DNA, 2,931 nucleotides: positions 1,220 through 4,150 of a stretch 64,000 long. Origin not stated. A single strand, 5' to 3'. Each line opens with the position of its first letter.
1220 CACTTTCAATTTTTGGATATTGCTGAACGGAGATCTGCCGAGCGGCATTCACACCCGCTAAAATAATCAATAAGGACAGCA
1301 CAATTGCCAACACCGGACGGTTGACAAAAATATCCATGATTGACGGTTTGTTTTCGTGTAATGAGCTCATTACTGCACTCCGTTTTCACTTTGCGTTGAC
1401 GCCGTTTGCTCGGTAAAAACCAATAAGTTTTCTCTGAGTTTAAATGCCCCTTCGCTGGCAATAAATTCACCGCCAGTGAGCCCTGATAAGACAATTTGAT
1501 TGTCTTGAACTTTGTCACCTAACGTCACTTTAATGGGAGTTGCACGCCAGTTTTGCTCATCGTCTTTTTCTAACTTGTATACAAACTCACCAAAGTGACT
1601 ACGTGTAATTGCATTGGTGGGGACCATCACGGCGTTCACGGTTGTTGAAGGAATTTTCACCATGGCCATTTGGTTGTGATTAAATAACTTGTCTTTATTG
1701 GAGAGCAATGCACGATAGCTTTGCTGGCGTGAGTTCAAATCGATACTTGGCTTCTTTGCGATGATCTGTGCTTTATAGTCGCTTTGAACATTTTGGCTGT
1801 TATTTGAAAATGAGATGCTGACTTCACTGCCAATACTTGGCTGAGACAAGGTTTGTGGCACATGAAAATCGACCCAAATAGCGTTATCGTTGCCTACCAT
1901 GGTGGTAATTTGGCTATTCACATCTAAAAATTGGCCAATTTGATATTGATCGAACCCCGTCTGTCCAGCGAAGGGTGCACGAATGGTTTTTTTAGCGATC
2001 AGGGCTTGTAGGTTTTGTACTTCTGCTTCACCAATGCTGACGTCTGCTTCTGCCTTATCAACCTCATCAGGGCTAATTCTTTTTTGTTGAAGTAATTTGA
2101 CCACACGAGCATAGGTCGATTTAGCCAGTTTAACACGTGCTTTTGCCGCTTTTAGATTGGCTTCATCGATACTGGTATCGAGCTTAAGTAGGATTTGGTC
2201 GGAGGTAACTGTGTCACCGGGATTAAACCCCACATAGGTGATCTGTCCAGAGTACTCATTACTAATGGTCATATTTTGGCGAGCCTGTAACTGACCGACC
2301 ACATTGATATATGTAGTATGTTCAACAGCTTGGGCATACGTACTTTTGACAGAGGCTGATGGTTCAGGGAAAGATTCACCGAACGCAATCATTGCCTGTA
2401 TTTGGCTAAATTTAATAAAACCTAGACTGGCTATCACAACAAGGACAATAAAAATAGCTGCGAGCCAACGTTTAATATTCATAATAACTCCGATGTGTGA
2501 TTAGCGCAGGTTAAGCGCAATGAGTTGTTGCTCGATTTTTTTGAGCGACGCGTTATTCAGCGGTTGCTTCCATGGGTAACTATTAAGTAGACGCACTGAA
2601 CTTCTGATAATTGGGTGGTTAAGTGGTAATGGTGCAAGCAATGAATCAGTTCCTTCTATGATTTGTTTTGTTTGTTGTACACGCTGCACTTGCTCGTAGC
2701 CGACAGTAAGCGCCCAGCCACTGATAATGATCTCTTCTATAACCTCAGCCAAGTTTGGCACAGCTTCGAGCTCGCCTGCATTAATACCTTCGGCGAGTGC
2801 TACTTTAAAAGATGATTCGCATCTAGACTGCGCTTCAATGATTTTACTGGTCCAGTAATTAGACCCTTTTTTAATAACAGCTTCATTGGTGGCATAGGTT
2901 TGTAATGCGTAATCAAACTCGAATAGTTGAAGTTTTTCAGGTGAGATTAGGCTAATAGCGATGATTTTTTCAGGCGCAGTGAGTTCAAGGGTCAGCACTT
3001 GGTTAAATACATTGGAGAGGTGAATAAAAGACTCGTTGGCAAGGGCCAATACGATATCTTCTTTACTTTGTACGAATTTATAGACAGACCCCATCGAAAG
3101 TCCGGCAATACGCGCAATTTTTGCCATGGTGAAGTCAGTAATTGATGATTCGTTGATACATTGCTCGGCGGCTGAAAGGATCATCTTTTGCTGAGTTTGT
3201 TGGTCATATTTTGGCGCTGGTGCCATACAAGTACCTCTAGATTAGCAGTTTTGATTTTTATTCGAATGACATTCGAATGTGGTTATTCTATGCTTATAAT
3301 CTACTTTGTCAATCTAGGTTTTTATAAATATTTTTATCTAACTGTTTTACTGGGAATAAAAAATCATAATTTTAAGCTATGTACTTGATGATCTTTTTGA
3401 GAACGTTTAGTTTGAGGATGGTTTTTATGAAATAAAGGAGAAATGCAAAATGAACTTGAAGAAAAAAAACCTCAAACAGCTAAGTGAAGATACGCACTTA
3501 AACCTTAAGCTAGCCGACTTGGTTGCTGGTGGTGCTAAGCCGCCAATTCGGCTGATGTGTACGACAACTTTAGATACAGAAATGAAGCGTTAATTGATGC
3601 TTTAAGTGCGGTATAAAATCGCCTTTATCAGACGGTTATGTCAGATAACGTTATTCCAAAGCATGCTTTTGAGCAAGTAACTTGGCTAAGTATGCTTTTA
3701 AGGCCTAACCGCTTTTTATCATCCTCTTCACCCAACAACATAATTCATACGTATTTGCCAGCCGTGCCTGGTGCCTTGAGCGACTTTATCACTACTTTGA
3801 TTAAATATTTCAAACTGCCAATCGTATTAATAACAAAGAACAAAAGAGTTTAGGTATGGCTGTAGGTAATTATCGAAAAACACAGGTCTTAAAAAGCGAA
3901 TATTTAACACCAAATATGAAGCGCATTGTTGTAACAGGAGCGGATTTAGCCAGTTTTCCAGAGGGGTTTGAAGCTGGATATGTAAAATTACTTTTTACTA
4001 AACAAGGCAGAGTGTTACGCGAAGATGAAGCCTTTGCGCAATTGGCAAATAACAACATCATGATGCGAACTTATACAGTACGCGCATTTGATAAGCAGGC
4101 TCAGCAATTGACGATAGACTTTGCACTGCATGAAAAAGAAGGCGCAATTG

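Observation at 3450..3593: Unannotated 47-aa ORF with strong Shine-Dalgarno and a double-glycine leader-like motif next to the TetR-RND locus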

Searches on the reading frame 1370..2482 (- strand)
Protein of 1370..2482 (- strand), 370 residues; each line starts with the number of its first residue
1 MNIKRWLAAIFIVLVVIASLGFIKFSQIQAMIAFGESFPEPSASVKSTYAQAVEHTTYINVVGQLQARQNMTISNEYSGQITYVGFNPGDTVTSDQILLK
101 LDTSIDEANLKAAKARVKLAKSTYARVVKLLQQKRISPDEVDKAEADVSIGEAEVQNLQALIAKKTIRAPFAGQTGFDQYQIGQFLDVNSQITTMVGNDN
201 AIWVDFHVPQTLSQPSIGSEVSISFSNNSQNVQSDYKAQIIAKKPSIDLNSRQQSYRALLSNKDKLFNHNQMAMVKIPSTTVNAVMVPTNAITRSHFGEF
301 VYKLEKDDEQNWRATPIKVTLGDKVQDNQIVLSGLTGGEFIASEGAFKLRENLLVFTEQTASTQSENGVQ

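Call 5: search_protein_families(library=ncbifam, proteins=[window:1370-2482:-], max_evalue=1)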
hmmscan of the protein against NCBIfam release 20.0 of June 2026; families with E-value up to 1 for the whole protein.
window:1370-2482:- (370 aa): 19 families
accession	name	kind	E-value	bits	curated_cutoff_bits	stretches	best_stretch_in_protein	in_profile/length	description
TIGR01730.1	RND_mfp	subfamily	1.5e-46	158.8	94.9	1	53-353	9-317/322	efflux RND transporter periplasmic adaptor subunit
TIGR00999.1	8a0102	subfamily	1.4e-23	83.4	319.3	1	92-349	4-270/271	CzcB/NccB family metal efflux transporter periplasmic adaptor subunit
NF008589.1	PRK11556.1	equivalog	9e-17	61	391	1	40-351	54-381/392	MdtA/MuxA family multidrug efflux RND transporter periplasmic adaptor subunit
NF045904.1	RND-peri-MexE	equivalog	2e-13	50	714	1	36-357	31-368/390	multidrug efflux RND transporter periplasmic adaptor subunit MexE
NF008606.0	PRK11578.1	equivalog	1.6e-11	44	342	1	39-197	30-202/371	macrolide transporter subunit MacA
NF000272.2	OqxA_adapt_sub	exception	1.3e-09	37.5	835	2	41-177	40-188/391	multidrug efflux RND transporter periplasmic adaptor subunit OqxA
TIGR00998.1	8a0101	subfamily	2.4e-08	33.3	390.8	3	148-233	186-273/334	EmrA/EmrK family multidrug efflux transporter periplasmic adaptor subunit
NF002939.0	PRK03598.1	equivalog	1.7e-07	30.7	393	1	54-168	29-144/332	secretion protein HlyD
NF007303.0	PRK09783.1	subfamily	1.2e-06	27.2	390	1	156-348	203-391/414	copper/silver efflux system membrane fusion protein CusB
NF011604.1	PRK15030.1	equivalog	2.3e-06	26.9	765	1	1-168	1-170/397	multidrug efflux RND transporter periplasmic adaptor subunit AcrA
NF033138.2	RND-peri-MexC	equivalog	4.7e-05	22.7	625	1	98-349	98-363/375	MexC family multidrug efflux RND transporter periplasmic adaptor subunit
NF007362.0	PRK09859.1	equivalog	0.00014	21.1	738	1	73-174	64-172/385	multidrug transporter subunit MdtE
NF007132.1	PRK09578.1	equivalog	0.00022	20.1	512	1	41-172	36-174/396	MexX/AxyX family multidrug efflux RND transporter periplasmic adaptor subunit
NF033834.1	RND_adapt_MexA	exception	0.00025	20.3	750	1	45-211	40-205/373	multidrug efflux RND transporter periplasmic adaptor subunit MexA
NF007785.0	PRK10476.1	equivalog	0.00031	19.7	376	2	72-165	50-147/347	multidrug transporter subunit MdtN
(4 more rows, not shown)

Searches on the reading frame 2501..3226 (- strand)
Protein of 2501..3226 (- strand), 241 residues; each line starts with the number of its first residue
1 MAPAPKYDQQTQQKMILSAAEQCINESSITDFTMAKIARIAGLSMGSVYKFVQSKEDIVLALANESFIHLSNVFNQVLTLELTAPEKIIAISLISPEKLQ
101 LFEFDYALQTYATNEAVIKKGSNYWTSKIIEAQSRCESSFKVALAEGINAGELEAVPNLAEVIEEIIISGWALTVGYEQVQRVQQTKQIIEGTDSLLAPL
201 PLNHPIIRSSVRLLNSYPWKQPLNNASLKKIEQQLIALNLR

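Call 5: search_protein_families(library=ncbifam, proteins=[window:2501-3226:-], max_evalue=1)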
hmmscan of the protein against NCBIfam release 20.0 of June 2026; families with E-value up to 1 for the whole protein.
window:2501-3226:- (241 aa): 16 families
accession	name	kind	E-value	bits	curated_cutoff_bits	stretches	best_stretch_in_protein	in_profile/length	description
NF053878.1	FATransRegFadRBac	equivalog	2.4e-07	30.7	200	1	12-91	4-83/190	fatty acid metabolism transcriptional regulator FadR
TIGR03384.1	betaine_BetI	equivalog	4.1e-07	29.9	201.3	1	10-91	7-88/189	choline-binding transcriptional repressor BetI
NF001978.0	PRK00767.1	equivalog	2.4e-06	27.5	118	1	10-87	8-86/197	transcriptional regulator BetI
NF051852.1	efflux_TF_MtrR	exception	1.1e-05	25.3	280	1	9-78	9-77/205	multidrug efflux system transcriptional repressor MtrR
NF041196.1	ScbR_bind_reg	equivalog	1.4e-05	25.4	150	1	10-100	6-95/191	ScbR family autoregulator-binding transcription factor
NF008402.0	PRK11202.1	equivalog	9.5e-05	22.2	151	1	9-76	10-77/211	HTH-type transcriptional repressor FabR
NF058643.1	TranRegCurRPseudo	equivalog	0.00011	21.9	300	1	6-88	4-85/193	TetR family transcriptional repressor CurR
NF011572.0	PRK14996.1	equivalog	0.00074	19.4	144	1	9-85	6-78/192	TetR family transcriptional regulator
NF040929.1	quorum_TF_HapR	equivalog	0.00076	19.3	350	1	13-92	17-96/200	LuxR/HapR/OpaR family quorum-sensing transcriptional regulator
NF007949.0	PRK10668.1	equivalog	0.0024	17.4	271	1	5-66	5-66/216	multidrug efflux transporter transcriptional repressor AcrR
NF051457.1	acryl_TF_AcuR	equivalog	0.012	14.9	247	1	9-174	15-179/204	acrylate utilization transcriptional regulator AcuR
TIGR03968.1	mycofact_TetR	equivalog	0.022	14.4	224.9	1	9-77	7-75/190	mycofactocin system transcriptional regulator MftR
NF007430.0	PRK09975.1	equivalog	0.026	13.6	274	1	9-62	10-62/220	acrEF/envCD operon transcriptional regulator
TIGR03613.1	RutR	equivalog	0.027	14.3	368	1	10-65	7-62/202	pyrimidine utilization regulatory protein R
NF053516.1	TranRepPrsAVib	equivalog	0.059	13.2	300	1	9-65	4-60/208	TetR family transcriptional repressor PsrA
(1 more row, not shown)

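Call 16: find_related_loci(query=window:2501-3226:-, collection=genome_contigs, flank=4000)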
Query window:2501-3226:- (241 aa) in genome_contigs; peptide patterns used: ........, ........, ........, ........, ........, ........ (x = any residue, [..] = any of these).
130 stretches matched a pattern; 30 encode a relative of the query (tblastn E <= 1e-3); 29 distinct loci.
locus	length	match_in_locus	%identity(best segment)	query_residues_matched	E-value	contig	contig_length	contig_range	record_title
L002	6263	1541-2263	95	1-241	2e-154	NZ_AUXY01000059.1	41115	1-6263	Pseudoalteromonas luteoviolacea H33-S contig_22, whole genome shotgun sequence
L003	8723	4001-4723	95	1-241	3e-154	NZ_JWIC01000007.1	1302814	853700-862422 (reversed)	Pseudoalteromonas luteoviolacea strain HI1 scaffold5_6, whole genome shotgun sequence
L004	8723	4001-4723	95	1-241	8e-154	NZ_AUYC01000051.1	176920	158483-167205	Pseudoalteromonas luteoviolacea CPMOR-1 contig_5, whole genome shotgun sequence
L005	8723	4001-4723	95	1-241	1e-153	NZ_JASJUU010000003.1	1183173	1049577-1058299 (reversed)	Pseudoalteromonas umbrosa strain B95 NODE_2_length_1183173_cov_22.248608, whole genome shotgun sequence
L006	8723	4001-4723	90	1-241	4e-148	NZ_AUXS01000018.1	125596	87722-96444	Pseudoalteromonas luteoviolacea NCIMB 1944 contig_18, whole genome shotgun sequence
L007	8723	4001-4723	90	1-241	4e-147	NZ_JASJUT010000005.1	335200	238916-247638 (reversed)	Pseudoalteromonas obscura strain P94 NODE_5_length_335200_cov_24.858845, whole genome shotgun sequence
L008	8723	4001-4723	81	1-241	5e-136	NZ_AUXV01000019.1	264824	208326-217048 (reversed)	Pseudoalteromonas luteoviolacea S2607 contig_26, whole genome shotgun sequence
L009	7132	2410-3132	82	1-241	1e-135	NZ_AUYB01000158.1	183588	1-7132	Pseudoalteromonas luteoviolacea DSM 6061 contig_9, whole genome shotgun sequence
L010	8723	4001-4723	81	1-241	5e-135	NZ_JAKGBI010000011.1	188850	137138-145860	Pseudoalteromonas sp. SMS1 scaffold_9b, whole genome shotgun sequence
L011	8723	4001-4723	83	1-241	1e-132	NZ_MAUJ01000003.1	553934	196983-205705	Pseudoalteromonas luteoviolacea strain IPB1 Plut_IPB1_scf003, whole genome shotgun sequence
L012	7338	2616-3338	80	1-241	4e-130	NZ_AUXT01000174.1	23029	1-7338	Pseudoalteromonas luteoviolacea NCIMB 1942 contig_51, whole genome shotgun sequence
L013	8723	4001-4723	71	1-241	2e-117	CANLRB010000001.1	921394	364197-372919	uncultured Pseudoalteromonas sp. isolate 995-G.fasta genome assembly, contig: NODE_1, whole genome shotgun sequence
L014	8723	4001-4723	71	1-241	1e-114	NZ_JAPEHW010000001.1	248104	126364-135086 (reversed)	Pseudoalteromonas sp. G4 NODE_1_length_248867_cov_174.556500, whole genome shotgun sequence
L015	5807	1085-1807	71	1-241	9e-114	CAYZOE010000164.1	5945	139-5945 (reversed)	MAG TPA_asm: uncultured Pseudoalteromonas sp. isolate binchicken_co46_600 genome assembly, contig: NODE_27494_length_594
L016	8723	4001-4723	71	1-241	8e-114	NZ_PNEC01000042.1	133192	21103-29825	Pseudoalteromonas phenolica strain S1093 S1093_S13_L001_R1_001__paired__contig_42, whole genome shotgun sequence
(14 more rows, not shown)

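Call 105: search_protein_families(library=pfam, proteins=[L004:2-2836:-, L006:2698-3519:-, L006:1741-2676:-, L008:2687-3433:-], max_evalue=0.001)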
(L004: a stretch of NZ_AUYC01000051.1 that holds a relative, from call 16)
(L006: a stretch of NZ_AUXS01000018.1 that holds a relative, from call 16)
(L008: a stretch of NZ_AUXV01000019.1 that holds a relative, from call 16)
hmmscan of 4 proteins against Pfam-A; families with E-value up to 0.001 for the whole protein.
L004:2-2836:- (945 aa): 3 families
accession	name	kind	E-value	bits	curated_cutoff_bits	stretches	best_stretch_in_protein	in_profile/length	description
PF00668.25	Condensation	-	1.5e-68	232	30.6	1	19-452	2-448/456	Condensation domain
PF00501.34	AMP-binding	-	9.6e-67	225.9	29.9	1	480-825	1-384/384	AMP-binding enzyme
PF13193.12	AMP-binding_C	-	0.00016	22.9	24.5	1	882-943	1-61/76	AMP-binding enzyme C-terminal domain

L006:2698-3519:- (273 aa): 5 families
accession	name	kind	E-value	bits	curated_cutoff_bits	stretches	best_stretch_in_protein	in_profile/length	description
PF18015.7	Acetyltransf_19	-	1.9e-24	86.5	23.8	1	12-125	4-111/113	Acetyltransferase (GNAT) domain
PF00583.31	Acetyltransf_1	-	5.3e-14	52.9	20.7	1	163-259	14-116/116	Acetyltransferase (GNAT) family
PF13508.13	Acetyltransf_7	-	7.1e-08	33.2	27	1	180-260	6-83/84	Acetyltransferase (GNAT) domain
PF13302.13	Acetyltransf_3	-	3.1e-07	31.6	25.4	1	161-260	36-138/138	Acetyltransferase (GNAT) domain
PF13673.13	Acetyltransf_10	-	4e-05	24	23.6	0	209-268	57-116/128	Acetyltransferase (GNAT) domain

L006:1741-2676:- (311 aa): 3 families
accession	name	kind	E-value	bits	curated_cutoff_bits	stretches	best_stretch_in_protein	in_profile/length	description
PF12833.13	HTH_18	-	7.6e-13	49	33.6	1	212-290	3-78/80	Helix-turn-helix domain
PF00165.29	HTH_AraC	-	1.7e-09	38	26.6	1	206-235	10-39/42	Bacterial regulatory helix-turn-helix proteins, AraC family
PF20240.3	DUF6597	-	0.00015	22.2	27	1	40-128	9-89/103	Domain of unknown function (DUF6597)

L008:2687-3433:- (248 aa): 0 families

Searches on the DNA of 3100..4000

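Call 6: search_rna_families(source=window, start=3100, end=4000, threshold=evalue, max_evalue=1)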
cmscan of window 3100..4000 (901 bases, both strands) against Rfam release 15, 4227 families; matches with E-value up to 1: 0.
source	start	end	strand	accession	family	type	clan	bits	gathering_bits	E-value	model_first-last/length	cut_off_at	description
